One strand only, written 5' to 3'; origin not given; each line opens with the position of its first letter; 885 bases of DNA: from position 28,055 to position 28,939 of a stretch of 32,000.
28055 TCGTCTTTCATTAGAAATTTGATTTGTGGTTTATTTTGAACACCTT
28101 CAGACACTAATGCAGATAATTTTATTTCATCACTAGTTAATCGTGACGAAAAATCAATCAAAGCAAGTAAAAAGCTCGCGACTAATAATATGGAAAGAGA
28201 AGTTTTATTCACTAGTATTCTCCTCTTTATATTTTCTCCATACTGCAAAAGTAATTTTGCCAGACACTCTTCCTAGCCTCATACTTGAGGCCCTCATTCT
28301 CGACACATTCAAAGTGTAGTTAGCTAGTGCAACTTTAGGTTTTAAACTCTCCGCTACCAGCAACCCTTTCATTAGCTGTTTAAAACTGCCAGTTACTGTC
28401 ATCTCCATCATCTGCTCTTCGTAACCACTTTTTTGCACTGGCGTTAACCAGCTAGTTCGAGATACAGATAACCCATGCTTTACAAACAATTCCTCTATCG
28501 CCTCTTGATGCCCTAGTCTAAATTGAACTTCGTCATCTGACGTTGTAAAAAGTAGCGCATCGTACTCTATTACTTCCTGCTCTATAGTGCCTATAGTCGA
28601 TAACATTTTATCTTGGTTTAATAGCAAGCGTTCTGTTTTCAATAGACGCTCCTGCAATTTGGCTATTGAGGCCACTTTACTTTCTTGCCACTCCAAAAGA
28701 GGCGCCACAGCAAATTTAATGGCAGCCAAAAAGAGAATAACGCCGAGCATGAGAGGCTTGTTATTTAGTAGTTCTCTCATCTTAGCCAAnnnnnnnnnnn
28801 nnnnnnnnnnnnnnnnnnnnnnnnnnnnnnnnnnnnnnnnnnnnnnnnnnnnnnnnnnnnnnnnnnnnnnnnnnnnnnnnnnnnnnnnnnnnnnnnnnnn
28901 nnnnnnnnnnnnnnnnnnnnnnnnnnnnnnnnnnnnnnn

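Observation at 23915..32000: Substrate-adjacent, apparently dedicated T2SS-like operon with C and D genes at the distal end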

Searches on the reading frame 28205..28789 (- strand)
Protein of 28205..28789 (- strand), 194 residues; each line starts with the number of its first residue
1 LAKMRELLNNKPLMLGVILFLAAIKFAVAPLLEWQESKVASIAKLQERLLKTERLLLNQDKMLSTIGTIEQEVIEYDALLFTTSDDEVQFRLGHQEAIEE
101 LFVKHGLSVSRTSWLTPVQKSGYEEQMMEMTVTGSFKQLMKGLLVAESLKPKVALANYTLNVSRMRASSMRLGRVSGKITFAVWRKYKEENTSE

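Call 4: search_protein_families(library=pfam, max_evalue=0.1, proteins=[window:28205-28789:-])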
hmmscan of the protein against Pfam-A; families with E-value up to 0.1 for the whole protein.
window:28205-28789:- (194 aa): 2 families
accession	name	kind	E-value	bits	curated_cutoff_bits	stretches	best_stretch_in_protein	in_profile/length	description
PF10741.14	T2SSM_b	-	0.00089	19.6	21.7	1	94-168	19-93/111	Type II secretion system (T2SS), protein M subtype b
PF04350.18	PilO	-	0.018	15.6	22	1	98-162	59-123/145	Pilus assembly protein, PilO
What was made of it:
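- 28205..28780 (-): GspM-like protein, 191 aa from the ATG at 28780 (the ORF extends to the TTG at 28789). Pfam T2SSM_b E 8.9e-4 and PilO 0.018 (call 4).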

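Call 5: search_protein_families(library=ncbifam, max_evalue=0.1, proteins=[window:28205-28789:-])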
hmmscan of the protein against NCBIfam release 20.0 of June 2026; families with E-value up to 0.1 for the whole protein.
window:28205-28789:- (194 aa): 1 family
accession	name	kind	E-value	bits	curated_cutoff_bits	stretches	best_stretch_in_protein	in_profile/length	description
NF040576.1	T2SS_GspM_XpsM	equivalog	1.1e-06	28.5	60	1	13-166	5-156/180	type II secretion system protein GspM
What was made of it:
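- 28205..28780 (-): NCBIfam T2SS_GspM_XpsM E 1.1e-6 over 13-166, below cut-off (call 5).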

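Call 54: search_solved_structures(query=A4, max_evalue=10, show_alignments=2)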
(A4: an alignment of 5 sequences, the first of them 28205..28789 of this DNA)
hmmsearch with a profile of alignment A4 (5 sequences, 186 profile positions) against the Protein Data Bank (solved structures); distinct sequences matched with E-value up to 10: 1.
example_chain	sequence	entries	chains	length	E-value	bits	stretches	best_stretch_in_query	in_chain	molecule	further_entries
6zu5_LHH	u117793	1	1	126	0.19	14.9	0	40-80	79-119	uL29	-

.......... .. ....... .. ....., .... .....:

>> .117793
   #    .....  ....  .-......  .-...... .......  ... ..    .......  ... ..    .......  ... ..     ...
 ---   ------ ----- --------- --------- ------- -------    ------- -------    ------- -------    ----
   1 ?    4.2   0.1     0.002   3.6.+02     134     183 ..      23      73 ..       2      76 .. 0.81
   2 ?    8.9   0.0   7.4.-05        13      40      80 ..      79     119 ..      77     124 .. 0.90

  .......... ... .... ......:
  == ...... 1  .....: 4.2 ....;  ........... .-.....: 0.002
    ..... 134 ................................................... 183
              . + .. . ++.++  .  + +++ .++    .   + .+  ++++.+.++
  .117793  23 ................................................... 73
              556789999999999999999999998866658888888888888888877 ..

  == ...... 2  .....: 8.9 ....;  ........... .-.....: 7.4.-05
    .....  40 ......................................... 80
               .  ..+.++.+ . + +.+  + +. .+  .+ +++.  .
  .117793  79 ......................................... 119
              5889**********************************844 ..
